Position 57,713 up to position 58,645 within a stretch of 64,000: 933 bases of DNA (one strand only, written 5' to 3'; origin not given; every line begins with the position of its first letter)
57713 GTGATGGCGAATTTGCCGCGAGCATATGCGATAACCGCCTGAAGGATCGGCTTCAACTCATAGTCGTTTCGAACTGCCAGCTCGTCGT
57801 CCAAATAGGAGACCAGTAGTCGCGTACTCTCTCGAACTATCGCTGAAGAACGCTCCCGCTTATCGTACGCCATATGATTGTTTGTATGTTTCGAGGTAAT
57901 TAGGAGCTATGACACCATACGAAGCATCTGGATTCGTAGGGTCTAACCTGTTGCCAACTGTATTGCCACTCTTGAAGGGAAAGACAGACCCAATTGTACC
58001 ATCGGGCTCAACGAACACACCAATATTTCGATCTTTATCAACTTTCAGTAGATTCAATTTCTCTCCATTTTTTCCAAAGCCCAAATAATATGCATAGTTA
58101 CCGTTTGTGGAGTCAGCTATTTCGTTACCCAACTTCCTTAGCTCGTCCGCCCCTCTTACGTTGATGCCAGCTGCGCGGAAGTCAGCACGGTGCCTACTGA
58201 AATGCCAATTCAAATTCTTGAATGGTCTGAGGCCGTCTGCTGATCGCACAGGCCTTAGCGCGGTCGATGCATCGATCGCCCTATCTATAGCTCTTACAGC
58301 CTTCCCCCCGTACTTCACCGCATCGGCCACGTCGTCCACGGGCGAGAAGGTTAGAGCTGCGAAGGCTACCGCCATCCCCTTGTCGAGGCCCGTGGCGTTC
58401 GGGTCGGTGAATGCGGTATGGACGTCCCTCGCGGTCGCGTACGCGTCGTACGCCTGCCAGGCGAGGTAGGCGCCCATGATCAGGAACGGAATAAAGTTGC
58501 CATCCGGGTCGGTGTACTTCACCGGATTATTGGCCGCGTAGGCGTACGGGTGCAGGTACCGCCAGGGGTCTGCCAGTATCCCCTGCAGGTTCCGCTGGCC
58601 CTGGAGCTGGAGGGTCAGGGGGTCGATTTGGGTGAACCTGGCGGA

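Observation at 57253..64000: Rhs polymorphic-toxin locus with orphan C-terminal cassette and paired immunity genes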

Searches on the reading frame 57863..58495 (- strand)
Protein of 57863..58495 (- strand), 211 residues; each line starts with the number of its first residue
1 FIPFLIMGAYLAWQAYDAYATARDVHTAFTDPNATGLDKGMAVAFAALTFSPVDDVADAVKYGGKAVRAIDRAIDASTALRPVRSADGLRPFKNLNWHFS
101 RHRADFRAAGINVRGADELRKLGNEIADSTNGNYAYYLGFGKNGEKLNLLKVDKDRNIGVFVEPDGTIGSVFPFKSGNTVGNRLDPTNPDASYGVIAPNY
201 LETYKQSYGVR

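Call 7: search_protein_families(library=pfam, proteins=[window:57863-58495:-], max_evalue=10)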
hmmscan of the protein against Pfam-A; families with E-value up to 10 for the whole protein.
seq(211 aa): 0 families

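Call 10: search_solved_structures(query=window:57863-58495:-, max_evalue=10, show_alignments=2)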
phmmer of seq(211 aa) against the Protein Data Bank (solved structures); distinct sequences matched with E-value up to 10: 2.
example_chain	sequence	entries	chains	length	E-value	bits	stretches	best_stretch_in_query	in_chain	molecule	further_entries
7zkv_A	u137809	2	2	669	0.5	13.2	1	106-193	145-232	Carbon monoxide dehydrogenase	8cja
3co4_A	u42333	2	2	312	0.81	12.6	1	88-153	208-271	Chitinase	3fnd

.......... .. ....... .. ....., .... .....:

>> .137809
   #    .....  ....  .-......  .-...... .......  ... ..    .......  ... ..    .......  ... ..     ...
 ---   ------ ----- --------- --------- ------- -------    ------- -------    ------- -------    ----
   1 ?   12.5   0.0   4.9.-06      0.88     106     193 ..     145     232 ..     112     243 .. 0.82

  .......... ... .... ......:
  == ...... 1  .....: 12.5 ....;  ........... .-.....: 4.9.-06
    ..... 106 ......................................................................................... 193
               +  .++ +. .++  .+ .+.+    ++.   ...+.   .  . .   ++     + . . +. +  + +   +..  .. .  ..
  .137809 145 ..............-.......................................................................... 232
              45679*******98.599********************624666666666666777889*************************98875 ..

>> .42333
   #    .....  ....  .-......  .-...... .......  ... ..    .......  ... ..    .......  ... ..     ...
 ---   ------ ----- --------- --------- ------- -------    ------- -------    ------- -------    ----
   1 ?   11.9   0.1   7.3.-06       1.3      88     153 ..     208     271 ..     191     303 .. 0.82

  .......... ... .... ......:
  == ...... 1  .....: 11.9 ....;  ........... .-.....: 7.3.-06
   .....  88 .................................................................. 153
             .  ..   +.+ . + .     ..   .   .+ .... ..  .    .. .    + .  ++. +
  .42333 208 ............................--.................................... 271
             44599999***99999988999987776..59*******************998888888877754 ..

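Call 15: find_homologous_proteins(query=window:57863-58495:-, max_evalue=0.01)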
Query seq(211 aa): 478 candidates shared short words with the query, none scored E <= 0.01.

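Call 30: search_protein_representatives(protein=window:57863-58495:-)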
Query: 211 residues. Proteins with E-value up to 0.001 (for the whole library): 1; up to 1e-10: 1; up to 1e-30: 0. The best 1 are listed.
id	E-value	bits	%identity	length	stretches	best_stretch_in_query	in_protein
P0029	5.0e-23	98.2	64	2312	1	1-81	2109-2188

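Call 40: find_encoding_contigs(protein=P0029, flank=8000, max_places=3)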
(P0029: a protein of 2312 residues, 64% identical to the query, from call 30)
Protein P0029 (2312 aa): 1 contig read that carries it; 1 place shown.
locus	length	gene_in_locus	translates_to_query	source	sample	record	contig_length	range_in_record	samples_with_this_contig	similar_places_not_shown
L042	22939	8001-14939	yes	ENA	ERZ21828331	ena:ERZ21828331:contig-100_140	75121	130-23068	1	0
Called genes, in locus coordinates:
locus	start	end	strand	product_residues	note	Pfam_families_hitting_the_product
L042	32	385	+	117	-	PF02873:MurB_C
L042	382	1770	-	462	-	PF00041:fn3 (faint), PF16656:Pur_ac_phosph_N, PF17425:Arylsulfotran_N (faint), PF25059:FN3_DSCAM-DSCAML_C (faint), PF16656:Pur_ac_phosph_N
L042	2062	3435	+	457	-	PF00753:Lactamase_B, PF12706:Lactamase_B_2, PF16661:Lactamase_B_6, PF23023:Anti-Pycsar_Apyc1 (weak), PF10996:Beta-Casp, PF07521:RMMBL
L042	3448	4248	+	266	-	PF12146:Hydrolase_4, PF00561:Abhydrolase_1, PF00975:Thioesterase, PF12697:Abhydrolase_6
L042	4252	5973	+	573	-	PF00501:AMP-binding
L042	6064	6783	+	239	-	PF00294:PfkB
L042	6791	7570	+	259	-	PF03437:BtpA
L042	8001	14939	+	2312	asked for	PF03534:SpvB, PF13517:FG-GAP_3, PF12256:TcdB_toxin_midN, PF20041:DUF6443 (weak), PF25023:TEN_YD-shell, PF05593:RHS_repeat, PF13385:Laminin_G_3, PF14436:EndoU_bacteria, +2 more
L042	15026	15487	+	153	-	-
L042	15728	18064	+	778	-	PF00089:Trypsin (weak), PF13365:Trypsin_2, PF18884:TSP3_bac (weak)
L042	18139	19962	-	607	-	PF13304:AAA_21 (faint), PF00005:ABC_tran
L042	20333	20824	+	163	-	PF02661:Fic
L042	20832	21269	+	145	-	PF00293:NUDIX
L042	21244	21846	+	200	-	PF13489:Methyltransf_23, PF03848:TehB (faint), PF08241:Methyltransf_11 (weak), PF13649:Methyltransf_25 (weak)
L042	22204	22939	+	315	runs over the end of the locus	PF21068:ATPgraspMvdD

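Call 80: search_protein_families(library=padloc, proteins=[window:57863-58495:-], max_evalue=0.1)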
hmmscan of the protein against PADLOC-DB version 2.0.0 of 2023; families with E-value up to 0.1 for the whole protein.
window:57863-58495:- (211 aa): 0 families

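Call 81: search_protein_families(library=phrogs, proteins=[window:57863-58495:-], max_evalue=0.1)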
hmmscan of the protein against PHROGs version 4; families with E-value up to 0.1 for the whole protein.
window:57863-58495:- (211 aa): 0 families
